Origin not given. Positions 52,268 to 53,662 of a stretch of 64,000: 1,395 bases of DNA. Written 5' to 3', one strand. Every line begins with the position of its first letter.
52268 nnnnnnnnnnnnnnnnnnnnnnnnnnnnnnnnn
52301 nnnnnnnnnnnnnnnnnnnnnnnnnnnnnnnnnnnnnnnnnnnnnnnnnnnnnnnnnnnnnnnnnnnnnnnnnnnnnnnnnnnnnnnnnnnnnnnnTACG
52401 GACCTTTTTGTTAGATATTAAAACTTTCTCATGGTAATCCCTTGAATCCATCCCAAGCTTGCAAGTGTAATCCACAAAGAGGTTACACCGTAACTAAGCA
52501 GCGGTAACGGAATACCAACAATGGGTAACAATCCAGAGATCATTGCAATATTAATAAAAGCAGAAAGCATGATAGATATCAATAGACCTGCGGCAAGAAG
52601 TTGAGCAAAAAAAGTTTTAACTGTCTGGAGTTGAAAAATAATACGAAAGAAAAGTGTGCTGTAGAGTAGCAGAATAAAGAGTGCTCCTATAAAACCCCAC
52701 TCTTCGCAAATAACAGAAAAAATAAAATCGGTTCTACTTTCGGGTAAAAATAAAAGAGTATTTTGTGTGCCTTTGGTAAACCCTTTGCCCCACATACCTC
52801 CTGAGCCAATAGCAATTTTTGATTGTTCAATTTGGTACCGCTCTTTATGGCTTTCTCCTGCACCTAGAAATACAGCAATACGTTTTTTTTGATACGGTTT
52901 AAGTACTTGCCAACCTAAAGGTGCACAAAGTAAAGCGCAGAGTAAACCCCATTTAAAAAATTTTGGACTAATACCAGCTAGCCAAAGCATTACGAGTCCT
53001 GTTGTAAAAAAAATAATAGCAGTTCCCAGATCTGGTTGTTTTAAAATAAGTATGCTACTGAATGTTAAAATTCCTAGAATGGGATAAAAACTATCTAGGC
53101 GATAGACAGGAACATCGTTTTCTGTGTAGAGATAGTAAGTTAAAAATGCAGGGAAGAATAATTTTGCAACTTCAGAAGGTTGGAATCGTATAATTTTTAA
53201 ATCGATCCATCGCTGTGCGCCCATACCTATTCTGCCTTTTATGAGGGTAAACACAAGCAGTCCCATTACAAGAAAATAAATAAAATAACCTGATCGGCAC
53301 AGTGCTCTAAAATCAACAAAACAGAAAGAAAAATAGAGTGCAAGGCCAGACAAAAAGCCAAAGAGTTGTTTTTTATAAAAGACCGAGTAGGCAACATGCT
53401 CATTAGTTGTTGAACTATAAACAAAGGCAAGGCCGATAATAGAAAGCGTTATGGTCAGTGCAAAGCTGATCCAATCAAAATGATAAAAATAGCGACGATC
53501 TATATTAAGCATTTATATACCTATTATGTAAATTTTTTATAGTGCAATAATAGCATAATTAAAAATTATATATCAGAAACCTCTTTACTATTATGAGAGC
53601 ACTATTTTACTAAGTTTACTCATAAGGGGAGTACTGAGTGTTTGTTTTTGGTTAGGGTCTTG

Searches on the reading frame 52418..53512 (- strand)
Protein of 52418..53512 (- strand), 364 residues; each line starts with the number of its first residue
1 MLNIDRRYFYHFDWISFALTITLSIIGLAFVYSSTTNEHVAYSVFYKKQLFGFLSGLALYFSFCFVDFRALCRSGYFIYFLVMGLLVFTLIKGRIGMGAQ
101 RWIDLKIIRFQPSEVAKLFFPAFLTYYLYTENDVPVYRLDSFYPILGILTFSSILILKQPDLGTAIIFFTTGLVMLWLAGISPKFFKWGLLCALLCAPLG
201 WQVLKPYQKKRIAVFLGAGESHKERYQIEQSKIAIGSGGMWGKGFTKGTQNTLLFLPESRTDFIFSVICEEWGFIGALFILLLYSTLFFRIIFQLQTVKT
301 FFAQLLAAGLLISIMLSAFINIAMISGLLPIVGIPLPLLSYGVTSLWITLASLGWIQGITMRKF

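Call 9: search_protein_families(library=pfam, proteins=[window:52418-53512:-], max_evalue=0.001)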
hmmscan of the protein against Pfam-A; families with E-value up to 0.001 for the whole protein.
window:52418-53512:- (364 aa): 1 family
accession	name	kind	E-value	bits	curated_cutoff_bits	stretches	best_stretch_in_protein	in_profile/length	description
PF01098.24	FTSW_RODA_SPOVE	-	7.8e-82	275.5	26.4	1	17-361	5-352/356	Cell cycle protein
